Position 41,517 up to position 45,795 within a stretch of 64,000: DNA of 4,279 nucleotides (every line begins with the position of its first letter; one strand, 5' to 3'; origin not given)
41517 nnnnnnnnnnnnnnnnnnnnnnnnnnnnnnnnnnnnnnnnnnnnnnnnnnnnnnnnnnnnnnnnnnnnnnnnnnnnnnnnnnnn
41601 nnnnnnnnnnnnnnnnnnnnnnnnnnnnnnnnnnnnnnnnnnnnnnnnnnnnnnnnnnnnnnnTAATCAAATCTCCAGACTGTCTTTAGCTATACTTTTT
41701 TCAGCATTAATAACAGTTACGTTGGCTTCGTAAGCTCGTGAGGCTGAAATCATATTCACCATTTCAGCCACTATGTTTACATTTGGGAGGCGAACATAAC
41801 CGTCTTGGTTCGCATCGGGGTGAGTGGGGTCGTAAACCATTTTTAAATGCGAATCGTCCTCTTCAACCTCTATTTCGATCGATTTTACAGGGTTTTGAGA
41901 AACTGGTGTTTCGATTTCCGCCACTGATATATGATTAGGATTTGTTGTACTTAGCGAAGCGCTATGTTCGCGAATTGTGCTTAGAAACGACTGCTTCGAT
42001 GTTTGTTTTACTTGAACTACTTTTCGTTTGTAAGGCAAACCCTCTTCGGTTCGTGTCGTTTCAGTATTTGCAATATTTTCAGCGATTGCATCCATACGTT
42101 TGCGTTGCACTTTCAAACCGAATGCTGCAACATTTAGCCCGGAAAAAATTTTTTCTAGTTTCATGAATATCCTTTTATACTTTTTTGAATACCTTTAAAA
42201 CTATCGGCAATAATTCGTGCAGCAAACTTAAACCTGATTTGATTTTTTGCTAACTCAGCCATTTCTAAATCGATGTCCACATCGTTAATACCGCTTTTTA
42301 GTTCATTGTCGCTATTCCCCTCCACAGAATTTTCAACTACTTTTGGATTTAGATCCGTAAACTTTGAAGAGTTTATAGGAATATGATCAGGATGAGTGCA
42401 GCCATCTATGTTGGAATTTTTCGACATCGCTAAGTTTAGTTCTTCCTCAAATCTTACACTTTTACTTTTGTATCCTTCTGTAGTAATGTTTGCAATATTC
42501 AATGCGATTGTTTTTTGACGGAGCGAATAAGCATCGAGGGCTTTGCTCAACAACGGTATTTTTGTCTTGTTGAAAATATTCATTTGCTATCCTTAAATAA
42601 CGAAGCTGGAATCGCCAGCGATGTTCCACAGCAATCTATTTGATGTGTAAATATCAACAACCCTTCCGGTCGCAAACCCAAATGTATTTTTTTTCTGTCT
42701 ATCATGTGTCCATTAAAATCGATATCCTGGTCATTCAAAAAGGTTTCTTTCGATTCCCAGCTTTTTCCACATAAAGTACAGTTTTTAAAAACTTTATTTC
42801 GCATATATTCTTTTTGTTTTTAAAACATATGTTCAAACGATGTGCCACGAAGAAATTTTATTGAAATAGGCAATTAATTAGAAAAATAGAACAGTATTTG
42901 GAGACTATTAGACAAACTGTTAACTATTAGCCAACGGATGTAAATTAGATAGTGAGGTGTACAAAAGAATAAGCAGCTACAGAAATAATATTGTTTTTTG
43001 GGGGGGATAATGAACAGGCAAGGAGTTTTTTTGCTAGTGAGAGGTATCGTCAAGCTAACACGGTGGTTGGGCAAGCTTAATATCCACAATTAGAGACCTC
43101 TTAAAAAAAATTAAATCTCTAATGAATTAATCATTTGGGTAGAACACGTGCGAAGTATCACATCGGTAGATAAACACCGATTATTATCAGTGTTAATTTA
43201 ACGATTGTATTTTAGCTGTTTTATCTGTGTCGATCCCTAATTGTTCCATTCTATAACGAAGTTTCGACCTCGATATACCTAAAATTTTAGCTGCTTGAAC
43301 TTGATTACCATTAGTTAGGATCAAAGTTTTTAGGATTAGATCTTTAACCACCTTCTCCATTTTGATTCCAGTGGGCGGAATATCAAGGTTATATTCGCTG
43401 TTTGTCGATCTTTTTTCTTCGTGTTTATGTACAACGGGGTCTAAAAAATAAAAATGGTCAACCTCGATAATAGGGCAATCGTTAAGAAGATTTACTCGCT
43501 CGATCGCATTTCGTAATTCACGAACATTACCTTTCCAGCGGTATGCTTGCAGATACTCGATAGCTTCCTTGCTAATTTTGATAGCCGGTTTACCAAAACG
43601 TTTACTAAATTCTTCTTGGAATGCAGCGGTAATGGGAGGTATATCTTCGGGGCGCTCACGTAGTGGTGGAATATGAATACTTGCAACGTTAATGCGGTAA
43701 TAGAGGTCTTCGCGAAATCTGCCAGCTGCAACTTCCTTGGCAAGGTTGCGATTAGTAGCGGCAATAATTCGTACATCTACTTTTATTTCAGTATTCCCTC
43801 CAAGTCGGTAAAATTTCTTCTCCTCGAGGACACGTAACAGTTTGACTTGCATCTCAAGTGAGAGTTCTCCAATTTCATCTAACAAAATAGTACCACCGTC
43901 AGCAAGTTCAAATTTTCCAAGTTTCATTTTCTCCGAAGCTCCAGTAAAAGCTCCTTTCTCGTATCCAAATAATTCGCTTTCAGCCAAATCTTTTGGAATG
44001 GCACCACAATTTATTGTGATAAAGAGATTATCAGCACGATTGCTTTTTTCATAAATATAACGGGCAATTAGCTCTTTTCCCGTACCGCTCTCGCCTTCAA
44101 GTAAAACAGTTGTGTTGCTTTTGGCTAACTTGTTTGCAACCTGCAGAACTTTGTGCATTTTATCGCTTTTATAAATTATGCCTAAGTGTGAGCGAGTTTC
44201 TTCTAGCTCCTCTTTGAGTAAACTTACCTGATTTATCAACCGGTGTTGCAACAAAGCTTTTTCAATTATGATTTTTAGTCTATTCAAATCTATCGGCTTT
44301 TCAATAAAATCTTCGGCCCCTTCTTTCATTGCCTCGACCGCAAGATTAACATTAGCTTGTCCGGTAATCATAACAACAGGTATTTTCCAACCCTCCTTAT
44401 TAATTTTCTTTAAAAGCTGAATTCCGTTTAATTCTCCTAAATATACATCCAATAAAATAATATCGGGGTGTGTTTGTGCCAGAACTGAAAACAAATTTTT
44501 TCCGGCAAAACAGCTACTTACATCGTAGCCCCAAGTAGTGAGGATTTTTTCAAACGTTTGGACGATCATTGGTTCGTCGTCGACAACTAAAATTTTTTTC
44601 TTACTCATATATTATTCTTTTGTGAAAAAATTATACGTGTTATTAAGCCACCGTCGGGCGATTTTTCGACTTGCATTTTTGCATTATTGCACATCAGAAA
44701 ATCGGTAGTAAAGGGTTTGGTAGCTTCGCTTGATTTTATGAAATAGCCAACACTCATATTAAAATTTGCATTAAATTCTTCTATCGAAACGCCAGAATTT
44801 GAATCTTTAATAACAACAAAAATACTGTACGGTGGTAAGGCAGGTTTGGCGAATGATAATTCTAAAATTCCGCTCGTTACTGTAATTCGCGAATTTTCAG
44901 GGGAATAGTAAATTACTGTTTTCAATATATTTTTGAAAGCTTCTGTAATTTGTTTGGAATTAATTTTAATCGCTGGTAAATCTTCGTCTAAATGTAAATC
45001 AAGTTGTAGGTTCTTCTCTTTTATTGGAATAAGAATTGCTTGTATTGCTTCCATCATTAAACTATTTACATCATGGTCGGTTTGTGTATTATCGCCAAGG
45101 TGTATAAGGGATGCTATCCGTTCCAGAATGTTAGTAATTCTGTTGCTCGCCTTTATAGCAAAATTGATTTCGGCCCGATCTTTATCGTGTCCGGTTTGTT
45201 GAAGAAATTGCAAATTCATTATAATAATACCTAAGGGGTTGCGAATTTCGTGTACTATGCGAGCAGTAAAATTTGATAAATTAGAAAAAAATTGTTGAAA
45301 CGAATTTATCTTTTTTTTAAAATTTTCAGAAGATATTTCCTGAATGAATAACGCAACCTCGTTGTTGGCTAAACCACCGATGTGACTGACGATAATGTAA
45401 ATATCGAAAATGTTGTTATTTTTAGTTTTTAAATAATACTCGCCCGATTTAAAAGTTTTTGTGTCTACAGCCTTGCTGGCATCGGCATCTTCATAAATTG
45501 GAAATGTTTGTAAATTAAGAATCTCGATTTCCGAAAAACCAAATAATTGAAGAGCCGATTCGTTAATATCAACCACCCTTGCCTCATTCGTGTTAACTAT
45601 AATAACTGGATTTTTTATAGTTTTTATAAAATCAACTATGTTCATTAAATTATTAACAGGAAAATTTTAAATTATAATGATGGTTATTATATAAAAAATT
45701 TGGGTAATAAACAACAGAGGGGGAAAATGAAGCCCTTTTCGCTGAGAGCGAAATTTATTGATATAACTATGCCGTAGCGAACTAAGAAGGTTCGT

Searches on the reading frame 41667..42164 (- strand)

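Call 22: search_protein_families(library=pfam, proteins=[window:41667-42164:-], max_evalue=0.01)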
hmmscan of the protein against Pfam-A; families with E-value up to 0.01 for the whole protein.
window:41667-42164:- (165 aa): 2 families
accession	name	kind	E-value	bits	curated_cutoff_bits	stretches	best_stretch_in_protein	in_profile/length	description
PF06429.18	Flg_bbr_C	-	1.3e-14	53.8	23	1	120-163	1-44/46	Flagellar basal body rod FlgEFG protein C-terminal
PF00460.25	Flg_bb_rod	-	6.4e-05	23.3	20.7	1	10-37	1-28/31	Flagella basal body rod protein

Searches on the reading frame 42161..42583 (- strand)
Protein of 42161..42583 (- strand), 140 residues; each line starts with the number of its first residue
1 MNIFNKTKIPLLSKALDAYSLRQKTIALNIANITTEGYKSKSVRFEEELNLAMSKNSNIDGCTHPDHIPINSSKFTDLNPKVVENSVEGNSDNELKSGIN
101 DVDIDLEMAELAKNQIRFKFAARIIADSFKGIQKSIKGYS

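Call 22: search_protein_families(library=pfam, proteins=[window:42161-42583:-], max_evalue=0.01)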
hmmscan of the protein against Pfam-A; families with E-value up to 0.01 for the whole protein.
window:42161-42583:- (140 aa): 1 family
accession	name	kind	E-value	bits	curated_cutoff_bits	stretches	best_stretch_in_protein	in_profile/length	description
PF00460.25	Flg_bb_rod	-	4.3e-05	23.8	20.7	1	14-39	6-31/31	Flagella basal body rod protein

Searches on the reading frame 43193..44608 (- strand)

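Call 22: search_protein_families(library=pfam, proteins=[window:43193-44608:-], max_evalue=0.01)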
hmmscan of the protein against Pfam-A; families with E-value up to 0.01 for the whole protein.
window:43193-44608:- (471 aa): 12 families
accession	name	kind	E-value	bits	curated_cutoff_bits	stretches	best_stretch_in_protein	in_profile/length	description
PF00158.32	Sigma54_activat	-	3.4e-72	242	20.2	1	144-312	1-168/168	Sigma-54 interaction domain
PF00072.30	Response_reg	-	5.5e-28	97.8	30.2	1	6-115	1-110/111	Response regulator receiver domain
PF14532.12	Sigma54_activ_2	-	2.2e-21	77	25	1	148-316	4-138/138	Sigma-54 interaction domain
PF25601.1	AAA_lid_14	-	2.6e-21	75.7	27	1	317-386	1-70/87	AAA+ ATPase lid domain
PF07728.20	AAA_5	-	3.3e-10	40.5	22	1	168-288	2-124/139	AAA domain (dynein-related subfamily)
PF02954.25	HTH_8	-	1.3e-09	38.1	22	1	419-456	4-41/42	Bacterial regulatory protein, Fis family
PF00004.35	AAA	-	2.5e-05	25.2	21.2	1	168-300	1-125/131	ATPase family associated with various cellular activities (AAA)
PF01078.27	Mg_chelatase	-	0.00021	21.2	20.3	0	220-287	89-158/207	Magnesium chelatase, subunit ChlI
PF00493.29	MCM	-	0.0011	18.6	23.3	1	162-288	54-174/224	MCM P-loop domain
PF07724.20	AAA_2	-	0.0034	17.9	27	1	166-296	4-134/166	AAA domain (Cdc48 subfamily)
PF12775.13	AAA_7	-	0.0035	17.3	25.8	1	154-202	22-70/181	P-loop containing dynein motor region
PF13556.12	HTH_30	-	0.0049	17.1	27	0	426-457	5-36/59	PucR C-terminal helix-turn-helix domain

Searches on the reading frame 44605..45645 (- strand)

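Call 22: search_protein_families(library=pfam, proteins=[window:44605-45645:-], max_evalue=0.01)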
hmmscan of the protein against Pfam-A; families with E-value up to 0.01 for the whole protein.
window:44605-45645:- (346 aa): 3 families
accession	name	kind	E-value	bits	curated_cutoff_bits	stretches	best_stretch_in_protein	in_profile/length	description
PF00512.31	HisKA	-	1e-08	35.5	26.9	1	123-177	2-57/66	His Kinase A (phospho-acceptor) domain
PF13426.13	PAS_9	-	2.1e-08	34.8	27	1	13-102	3-99/103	PAS domain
PF13188.13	PAS_8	-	1.7e-05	25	21.8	1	7-52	7-51/65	PAS domain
